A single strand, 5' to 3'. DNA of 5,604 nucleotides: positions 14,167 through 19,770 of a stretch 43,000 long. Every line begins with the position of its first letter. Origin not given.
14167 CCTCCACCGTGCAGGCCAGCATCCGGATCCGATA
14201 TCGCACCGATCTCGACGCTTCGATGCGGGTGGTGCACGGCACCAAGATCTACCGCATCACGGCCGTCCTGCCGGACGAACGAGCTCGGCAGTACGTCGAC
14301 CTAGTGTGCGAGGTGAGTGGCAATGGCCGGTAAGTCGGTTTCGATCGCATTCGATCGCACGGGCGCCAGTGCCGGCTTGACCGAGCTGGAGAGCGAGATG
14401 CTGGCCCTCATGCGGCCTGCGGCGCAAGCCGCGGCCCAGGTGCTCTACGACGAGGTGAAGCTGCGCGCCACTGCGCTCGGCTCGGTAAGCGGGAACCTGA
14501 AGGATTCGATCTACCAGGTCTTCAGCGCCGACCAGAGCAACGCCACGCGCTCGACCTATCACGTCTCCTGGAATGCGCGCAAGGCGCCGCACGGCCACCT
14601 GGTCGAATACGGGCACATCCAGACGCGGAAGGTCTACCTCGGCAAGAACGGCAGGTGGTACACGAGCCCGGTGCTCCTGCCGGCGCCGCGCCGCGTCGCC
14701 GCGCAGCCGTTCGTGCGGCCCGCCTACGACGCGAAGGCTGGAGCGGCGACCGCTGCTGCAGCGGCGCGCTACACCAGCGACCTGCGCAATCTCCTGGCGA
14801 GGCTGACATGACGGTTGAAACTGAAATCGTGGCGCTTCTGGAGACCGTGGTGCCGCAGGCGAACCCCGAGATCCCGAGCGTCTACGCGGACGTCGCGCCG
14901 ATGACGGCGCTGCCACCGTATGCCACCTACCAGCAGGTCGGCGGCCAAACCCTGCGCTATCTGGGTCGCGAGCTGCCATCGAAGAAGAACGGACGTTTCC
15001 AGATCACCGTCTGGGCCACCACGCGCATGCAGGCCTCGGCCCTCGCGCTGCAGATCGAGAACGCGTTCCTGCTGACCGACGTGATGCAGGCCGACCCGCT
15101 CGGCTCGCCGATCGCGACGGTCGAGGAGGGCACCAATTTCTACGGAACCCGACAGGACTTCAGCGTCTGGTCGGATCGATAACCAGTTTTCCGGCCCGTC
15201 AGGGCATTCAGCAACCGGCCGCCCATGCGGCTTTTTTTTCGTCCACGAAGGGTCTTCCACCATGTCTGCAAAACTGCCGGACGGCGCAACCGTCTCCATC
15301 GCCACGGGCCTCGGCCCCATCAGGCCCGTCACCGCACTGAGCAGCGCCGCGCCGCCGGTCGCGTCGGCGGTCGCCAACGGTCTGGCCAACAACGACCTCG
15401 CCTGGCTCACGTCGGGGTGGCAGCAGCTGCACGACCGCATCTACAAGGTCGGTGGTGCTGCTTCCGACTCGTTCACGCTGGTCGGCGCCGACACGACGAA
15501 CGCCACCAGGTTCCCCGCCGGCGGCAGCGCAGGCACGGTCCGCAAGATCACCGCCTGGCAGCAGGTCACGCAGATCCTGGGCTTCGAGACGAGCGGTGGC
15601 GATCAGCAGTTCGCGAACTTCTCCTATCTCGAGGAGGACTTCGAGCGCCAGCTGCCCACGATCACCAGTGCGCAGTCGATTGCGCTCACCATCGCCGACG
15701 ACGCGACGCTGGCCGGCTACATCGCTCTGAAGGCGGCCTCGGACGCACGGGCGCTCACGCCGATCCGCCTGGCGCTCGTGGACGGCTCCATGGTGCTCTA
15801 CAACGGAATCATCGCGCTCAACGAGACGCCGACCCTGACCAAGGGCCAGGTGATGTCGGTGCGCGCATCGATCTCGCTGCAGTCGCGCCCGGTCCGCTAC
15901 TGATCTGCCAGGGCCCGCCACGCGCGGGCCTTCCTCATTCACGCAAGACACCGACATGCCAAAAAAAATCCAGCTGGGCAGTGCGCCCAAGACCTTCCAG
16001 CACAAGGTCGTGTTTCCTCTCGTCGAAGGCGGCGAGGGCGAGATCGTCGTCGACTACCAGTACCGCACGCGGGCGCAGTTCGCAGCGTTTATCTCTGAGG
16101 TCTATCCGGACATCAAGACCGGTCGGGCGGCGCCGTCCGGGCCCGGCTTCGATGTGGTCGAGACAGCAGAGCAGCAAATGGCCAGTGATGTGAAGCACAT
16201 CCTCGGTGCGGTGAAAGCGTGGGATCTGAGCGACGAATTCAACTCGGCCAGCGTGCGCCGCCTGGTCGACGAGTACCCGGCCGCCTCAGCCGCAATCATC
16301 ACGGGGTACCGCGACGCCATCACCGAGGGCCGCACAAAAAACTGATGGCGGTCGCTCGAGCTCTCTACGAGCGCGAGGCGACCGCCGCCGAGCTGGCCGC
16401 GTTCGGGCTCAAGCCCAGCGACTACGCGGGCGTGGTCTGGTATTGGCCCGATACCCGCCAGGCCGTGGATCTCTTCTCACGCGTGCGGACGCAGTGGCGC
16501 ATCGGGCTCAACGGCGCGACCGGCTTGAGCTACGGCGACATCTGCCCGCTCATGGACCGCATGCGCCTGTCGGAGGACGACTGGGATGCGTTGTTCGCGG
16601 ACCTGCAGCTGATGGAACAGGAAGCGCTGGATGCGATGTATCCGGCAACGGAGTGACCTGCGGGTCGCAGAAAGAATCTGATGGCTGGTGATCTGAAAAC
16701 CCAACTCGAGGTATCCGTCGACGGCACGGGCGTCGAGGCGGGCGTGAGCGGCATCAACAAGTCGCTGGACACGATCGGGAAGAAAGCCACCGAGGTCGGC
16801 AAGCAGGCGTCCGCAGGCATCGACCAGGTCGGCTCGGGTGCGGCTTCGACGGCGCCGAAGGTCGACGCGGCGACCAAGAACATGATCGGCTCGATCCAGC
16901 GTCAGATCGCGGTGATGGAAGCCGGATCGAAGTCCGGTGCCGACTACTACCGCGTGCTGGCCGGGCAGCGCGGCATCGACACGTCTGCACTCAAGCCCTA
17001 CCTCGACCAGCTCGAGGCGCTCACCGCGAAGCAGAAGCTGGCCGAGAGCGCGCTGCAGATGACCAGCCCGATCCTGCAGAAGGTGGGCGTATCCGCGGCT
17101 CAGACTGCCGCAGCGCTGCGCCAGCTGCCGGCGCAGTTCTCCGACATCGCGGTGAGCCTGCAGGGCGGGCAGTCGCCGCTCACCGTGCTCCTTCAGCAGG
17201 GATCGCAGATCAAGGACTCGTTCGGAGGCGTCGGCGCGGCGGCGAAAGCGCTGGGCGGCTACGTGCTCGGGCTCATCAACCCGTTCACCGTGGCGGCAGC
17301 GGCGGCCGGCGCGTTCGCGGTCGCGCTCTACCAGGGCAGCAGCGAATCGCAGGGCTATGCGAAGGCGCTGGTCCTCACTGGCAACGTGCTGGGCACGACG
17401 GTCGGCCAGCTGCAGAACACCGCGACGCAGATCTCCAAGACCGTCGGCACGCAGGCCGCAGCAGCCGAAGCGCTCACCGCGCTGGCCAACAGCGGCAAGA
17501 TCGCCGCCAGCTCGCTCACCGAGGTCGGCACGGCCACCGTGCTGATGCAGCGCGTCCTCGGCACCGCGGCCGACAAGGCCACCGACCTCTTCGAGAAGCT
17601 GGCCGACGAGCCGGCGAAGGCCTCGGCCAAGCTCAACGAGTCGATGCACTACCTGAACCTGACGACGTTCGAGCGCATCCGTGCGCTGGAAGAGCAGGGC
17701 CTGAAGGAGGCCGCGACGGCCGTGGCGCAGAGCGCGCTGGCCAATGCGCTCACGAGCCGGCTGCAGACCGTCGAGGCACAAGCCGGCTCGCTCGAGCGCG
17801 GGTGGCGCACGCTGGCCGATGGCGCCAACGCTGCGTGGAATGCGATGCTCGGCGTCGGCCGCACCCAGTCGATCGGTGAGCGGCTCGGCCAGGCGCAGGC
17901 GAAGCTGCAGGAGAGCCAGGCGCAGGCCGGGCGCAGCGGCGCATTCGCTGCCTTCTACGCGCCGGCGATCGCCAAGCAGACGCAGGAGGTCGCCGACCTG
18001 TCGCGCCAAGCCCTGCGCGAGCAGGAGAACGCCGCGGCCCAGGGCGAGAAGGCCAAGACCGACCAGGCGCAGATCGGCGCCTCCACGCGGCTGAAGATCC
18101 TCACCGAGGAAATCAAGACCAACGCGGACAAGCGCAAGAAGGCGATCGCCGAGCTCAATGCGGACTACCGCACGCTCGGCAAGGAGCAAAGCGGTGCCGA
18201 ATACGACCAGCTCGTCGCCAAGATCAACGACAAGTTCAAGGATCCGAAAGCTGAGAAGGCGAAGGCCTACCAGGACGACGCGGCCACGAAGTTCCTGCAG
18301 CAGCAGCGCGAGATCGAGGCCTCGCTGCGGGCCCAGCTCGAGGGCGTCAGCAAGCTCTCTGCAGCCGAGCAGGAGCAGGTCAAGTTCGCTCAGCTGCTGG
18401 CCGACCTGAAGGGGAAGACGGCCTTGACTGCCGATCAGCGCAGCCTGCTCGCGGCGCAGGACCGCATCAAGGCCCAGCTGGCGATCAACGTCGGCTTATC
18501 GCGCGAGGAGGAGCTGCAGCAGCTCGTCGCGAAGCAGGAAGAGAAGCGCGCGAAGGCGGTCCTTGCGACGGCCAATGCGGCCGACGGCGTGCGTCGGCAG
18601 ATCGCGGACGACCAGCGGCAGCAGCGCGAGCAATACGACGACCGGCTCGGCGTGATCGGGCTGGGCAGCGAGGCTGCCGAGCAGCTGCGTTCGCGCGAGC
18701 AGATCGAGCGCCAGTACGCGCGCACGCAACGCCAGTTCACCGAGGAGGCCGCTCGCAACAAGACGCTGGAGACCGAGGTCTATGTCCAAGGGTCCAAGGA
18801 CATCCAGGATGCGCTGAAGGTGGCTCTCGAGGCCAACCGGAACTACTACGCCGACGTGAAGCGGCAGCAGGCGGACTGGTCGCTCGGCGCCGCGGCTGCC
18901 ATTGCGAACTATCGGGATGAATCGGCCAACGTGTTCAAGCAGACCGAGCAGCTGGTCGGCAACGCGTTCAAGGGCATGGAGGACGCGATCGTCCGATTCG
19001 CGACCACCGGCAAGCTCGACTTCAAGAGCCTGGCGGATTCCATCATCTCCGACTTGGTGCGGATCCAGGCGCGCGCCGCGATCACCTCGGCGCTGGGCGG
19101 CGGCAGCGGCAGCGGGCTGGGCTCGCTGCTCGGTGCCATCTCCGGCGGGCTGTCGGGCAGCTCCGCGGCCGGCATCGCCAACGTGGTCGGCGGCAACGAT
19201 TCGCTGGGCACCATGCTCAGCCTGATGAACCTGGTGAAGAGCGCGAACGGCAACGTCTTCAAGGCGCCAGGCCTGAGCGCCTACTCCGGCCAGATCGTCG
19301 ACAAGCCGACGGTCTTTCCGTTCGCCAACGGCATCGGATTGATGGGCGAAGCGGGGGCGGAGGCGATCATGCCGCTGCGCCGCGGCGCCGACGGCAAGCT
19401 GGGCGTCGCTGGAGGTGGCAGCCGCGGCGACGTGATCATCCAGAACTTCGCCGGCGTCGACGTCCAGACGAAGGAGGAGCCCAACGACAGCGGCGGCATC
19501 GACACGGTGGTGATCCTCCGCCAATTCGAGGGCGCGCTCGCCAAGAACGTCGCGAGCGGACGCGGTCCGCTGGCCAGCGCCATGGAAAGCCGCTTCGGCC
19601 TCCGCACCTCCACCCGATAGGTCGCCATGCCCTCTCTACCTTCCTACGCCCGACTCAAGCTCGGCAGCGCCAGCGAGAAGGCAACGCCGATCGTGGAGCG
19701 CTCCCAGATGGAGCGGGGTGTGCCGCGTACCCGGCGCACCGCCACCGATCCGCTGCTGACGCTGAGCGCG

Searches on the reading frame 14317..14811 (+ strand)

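Call 32: search_protein_families(library=pfam, proteins=[window:14317-14811:+], max_evalue=0.01)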
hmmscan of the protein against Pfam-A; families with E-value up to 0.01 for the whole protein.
window:14317-14811:+ (164 aa): 1 family
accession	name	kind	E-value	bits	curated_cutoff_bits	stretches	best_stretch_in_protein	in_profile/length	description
PF04883.17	HK97-gp10_like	-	2.2e-06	29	21.4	1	21-99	7-78/78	Bacteriophage HK97-gp10, putative tail-component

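Call 35: search_protein_families(library=phrogs, proteins=[window:14317-14811:+], max_evalue=0.001)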
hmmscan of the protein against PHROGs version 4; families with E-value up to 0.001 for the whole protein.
window:14317-14811:+ (164 aa): 1 family
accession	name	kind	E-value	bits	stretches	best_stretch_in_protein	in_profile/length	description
phrog_5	-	connector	5.3e-16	60.2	1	3-160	83-213/239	tail completion or Neck1 protein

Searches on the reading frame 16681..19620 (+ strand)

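Call 32: search_protein_families(library=pfam, proteins=[window:16681-19620:+], max_evalue=0.01)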
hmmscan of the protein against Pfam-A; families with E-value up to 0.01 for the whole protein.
window:16681-19620:+ (979 aa): 3 families
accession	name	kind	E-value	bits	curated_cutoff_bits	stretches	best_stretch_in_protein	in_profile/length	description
PF06791.18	TMP_2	-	2e-70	237.1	30.2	1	133-334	4-208/208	Prophage tail length tape measure protein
PF09718.15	Tape_meas_lam_C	-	9e-28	96.6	23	1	732-805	2-75/76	Lambda phage tail tape-measure protein (Tape_meas_lam_C)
PF24622.1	TMP_4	-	1.1e-22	80.3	27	1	532-606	1-76/77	Tape measure protein domain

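Call 35: search_protein_families(library=phrogs, proteins=[window:16681-19620:+], max_evalue=0.001)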
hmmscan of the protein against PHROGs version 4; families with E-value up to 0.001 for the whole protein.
window:16681-19620:+ (979 aa): 20 families
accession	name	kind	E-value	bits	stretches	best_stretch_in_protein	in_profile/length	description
phrog_24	-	tail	7.2e-196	654.6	1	54-977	142-1064/1151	tail length tape measure protein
phrog_25966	-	tail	4e-90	304.1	1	113-670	29-584/1651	tail length tape measure protein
phrog_1716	-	tail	9.8e-66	223.9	1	456-977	428-938/943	tail length tape measure protein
phrog_339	-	tail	2.6e-62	212.4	1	21-936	273-1076/1123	tail length tape measure protein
phrog_3827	-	tail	5e-57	194.8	1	114-314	180-381/393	tail length tape measure protein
phrog_6747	-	tail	1.9e-54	186.4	1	560-919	22-337/390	tail length tape measure protein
phrog_4498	-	tail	2.3e-43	149.6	1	125-414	48-337/381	tail length tape measure protein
phrog_20739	-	tail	1.5e-33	117.5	1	169-414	41-283/336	tail length tape measure protein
phrog_16384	-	unknown function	1.4e-32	114.7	1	540-958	33-443/463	-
phrog_13769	-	unknown function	8.1e-23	81.5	1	731-919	378-556/612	-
phrog_5918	-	unknown function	9e-23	81.9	1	206-355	298-447/448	-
phrog_32885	-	tail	1.9e-16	60.3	1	735-916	722-911/948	tail length tape measure protein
phrog_9745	-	unknown function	5e-15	56.4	1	120-185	43-108/120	-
phrog_20862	-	unknown function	9.9e-15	54.8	2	732-835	504-603/698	-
phrog_34721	-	unknown function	3.2e-14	53.5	1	207-387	73-254/489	-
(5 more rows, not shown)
